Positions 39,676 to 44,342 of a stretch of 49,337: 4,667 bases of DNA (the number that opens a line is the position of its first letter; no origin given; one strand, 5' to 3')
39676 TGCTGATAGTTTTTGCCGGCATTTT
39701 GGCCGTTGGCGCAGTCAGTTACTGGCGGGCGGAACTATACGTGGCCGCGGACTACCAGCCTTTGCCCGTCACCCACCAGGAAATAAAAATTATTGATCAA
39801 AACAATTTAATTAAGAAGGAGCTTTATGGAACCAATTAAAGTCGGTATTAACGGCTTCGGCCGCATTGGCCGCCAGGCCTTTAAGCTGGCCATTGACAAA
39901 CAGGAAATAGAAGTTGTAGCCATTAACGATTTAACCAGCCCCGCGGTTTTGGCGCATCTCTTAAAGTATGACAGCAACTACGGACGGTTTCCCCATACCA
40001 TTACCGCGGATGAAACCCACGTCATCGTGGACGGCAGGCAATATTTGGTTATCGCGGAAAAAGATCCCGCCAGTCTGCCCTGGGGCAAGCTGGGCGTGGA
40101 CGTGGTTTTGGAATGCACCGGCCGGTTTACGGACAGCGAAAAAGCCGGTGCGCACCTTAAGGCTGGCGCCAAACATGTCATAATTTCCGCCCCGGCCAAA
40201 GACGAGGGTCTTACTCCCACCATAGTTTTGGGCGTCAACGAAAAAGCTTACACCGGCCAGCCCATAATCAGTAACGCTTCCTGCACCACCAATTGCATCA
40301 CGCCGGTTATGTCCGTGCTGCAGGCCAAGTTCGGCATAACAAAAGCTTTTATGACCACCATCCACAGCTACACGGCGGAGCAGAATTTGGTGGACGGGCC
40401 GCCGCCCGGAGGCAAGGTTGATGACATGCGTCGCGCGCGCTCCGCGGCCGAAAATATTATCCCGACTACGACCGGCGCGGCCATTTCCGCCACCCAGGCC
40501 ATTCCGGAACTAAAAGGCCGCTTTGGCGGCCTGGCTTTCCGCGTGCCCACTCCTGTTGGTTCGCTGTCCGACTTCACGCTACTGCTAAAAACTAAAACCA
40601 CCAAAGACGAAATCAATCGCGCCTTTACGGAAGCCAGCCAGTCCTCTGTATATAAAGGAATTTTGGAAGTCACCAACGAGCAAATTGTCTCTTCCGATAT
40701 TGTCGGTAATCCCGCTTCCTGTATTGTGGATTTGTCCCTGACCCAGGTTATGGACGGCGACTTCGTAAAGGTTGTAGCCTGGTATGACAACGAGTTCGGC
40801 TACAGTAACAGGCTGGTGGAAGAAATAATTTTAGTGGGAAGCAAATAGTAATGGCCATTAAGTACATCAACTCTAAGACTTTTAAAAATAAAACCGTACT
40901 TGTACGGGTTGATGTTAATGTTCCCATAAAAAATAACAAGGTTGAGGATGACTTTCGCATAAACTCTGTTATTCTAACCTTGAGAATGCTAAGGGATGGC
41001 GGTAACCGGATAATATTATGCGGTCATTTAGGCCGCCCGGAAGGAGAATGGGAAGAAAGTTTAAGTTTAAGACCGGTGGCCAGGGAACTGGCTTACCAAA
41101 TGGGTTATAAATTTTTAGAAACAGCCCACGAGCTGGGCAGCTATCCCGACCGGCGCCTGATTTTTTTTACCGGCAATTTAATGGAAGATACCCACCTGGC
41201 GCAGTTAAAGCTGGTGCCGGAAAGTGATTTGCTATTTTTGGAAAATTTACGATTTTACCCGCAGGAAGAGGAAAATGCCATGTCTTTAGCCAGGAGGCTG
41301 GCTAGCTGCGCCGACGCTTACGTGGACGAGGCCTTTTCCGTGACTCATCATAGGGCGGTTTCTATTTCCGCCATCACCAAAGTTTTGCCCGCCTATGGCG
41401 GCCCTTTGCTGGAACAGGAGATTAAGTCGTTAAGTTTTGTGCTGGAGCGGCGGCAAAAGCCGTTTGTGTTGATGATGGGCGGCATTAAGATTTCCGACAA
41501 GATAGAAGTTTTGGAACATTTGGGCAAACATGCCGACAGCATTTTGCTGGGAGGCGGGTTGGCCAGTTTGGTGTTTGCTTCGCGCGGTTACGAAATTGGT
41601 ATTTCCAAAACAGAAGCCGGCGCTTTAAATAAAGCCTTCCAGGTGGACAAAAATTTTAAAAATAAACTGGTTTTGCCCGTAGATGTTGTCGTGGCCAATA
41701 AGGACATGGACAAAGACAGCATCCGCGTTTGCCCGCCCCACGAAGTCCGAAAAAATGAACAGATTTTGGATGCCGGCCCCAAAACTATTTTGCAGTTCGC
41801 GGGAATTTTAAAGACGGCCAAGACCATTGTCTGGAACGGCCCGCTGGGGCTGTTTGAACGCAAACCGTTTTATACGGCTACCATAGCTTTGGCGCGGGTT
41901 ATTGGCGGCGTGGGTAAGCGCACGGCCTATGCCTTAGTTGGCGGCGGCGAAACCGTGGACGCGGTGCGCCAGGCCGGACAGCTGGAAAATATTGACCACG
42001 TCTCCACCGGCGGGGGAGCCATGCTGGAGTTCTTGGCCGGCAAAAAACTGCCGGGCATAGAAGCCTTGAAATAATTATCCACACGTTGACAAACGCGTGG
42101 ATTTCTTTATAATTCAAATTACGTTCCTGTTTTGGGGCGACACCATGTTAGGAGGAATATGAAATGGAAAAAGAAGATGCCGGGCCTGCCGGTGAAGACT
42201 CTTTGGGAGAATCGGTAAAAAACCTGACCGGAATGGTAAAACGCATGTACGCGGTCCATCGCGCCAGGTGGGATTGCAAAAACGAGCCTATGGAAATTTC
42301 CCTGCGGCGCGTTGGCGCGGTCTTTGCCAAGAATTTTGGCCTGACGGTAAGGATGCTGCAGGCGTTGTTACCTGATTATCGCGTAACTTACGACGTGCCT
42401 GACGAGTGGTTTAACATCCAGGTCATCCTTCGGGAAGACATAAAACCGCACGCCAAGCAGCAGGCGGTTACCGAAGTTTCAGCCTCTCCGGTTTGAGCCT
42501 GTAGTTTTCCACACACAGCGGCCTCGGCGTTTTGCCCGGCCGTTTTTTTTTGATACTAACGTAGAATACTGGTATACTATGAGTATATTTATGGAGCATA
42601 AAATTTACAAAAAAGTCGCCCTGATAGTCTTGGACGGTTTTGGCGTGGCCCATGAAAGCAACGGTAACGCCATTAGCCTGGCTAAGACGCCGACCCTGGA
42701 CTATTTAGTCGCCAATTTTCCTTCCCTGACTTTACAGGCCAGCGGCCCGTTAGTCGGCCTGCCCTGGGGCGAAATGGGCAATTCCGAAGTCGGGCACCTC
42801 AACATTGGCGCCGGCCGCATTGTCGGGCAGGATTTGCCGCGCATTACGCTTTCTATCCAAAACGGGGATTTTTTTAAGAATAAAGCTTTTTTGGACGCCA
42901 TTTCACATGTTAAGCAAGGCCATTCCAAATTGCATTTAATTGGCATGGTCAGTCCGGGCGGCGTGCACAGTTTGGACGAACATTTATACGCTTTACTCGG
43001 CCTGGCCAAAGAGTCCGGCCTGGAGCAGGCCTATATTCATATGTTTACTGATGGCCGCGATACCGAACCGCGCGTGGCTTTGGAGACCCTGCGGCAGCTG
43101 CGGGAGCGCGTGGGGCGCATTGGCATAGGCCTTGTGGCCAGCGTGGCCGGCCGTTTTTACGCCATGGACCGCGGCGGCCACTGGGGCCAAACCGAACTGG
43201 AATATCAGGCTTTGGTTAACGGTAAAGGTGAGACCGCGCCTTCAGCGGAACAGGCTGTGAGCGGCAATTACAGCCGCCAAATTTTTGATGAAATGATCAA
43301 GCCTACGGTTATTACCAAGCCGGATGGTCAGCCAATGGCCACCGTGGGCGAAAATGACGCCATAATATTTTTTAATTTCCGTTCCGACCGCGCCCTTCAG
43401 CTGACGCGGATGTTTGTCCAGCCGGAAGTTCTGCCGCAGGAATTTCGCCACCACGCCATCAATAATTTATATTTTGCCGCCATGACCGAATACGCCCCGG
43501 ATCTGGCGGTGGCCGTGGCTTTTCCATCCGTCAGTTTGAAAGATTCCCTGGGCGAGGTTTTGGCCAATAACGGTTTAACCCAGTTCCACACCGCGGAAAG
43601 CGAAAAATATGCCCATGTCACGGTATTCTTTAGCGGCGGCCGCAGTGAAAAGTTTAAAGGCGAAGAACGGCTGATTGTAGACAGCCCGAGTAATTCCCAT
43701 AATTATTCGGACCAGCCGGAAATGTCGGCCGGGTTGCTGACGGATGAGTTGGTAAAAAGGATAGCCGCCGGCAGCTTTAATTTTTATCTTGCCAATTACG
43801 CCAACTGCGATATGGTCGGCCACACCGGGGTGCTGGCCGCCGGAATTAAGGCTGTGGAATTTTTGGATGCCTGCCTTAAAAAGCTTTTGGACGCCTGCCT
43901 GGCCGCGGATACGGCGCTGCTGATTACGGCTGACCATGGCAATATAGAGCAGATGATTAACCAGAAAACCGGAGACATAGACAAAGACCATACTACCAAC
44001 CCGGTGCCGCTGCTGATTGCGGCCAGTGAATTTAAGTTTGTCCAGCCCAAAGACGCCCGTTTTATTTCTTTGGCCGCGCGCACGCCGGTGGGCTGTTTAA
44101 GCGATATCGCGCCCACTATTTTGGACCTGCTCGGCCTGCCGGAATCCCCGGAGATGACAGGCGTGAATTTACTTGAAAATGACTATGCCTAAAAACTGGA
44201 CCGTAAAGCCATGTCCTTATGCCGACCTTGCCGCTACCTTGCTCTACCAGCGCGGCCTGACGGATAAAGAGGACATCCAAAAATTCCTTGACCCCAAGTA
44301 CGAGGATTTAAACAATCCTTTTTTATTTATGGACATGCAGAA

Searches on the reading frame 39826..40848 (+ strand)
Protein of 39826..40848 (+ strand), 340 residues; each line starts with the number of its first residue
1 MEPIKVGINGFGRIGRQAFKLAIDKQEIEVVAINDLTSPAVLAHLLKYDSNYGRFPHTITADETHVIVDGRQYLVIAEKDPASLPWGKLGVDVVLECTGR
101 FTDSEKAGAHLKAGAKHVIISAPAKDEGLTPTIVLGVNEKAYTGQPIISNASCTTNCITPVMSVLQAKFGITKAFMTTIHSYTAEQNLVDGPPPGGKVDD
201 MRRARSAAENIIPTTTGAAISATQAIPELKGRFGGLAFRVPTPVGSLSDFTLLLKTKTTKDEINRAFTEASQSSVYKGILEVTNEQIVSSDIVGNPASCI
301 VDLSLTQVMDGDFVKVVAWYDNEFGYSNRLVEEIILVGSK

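Call 92: search_protein_families(library=pfam, proteins=[window:39826-40848:+], max_evalue=0.00001)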
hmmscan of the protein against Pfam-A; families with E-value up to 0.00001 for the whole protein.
window:39826-40848:+ (340 aa): 2 families
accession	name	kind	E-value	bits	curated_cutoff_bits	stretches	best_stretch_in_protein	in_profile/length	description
PF02800.25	Gp_dh_C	-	3.3e-54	183.2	24.4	1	158-320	1-158/158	Glyceraldehyde 3-phosphate dehydrogenase, C-terminal domain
PF00044.30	Gp_dh_N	-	2.3e-38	131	31.7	1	4-103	1-100/101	Glyceraldehyde 3-phosphate dehydrogenase, NAD binding domain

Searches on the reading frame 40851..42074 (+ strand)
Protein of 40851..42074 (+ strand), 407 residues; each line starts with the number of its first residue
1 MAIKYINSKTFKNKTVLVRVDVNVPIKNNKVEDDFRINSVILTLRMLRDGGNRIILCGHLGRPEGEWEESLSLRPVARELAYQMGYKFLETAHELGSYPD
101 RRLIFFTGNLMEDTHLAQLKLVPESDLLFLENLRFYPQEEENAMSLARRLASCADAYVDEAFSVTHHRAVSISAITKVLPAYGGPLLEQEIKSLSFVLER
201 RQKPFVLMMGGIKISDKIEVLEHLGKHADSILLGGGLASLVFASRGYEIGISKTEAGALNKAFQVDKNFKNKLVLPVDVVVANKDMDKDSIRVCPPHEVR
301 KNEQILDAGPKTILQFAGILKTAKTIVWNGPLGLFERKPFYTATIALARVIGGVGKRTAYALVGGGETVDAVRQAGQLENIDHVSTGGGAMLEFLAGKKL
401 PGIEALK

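Call 92: search_protein_families(library=pfam, proteins=[window:40851-42074:+], max_evalue=0.00001)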
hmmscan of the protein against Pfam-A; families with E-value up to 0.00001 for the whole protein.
window:40851-42074:+ (407 aa): 1 family
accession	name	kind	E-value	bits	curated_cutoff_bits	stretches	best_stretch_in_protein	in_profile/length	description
PF00162.24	PGK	-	4.9e-107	358.7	27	1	9-398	4-379/379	Phosphoglycerate kinase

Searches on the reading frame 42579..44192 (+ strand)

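Call 92: search_protein_families(library=pfam, proteins=[window:42579-44192:+], max_evalue=0.00001)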
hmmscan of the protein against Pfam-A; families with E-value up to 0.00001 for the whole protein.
window:42579-44192:+ (537 aa): 2 families
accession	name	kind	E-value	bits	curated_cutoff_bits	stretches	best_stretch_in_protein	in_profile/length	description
PF06415.18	iPGM_N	-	2.2e-72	243.5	27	1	89-306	1-216/217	BPG-independent PGAM N-terminus (iPGM_N)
PF01676.23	Metalloenzyme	-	1.3e-68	231.7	24.3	1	11-521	1-251/252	Metalloenzyme superfamily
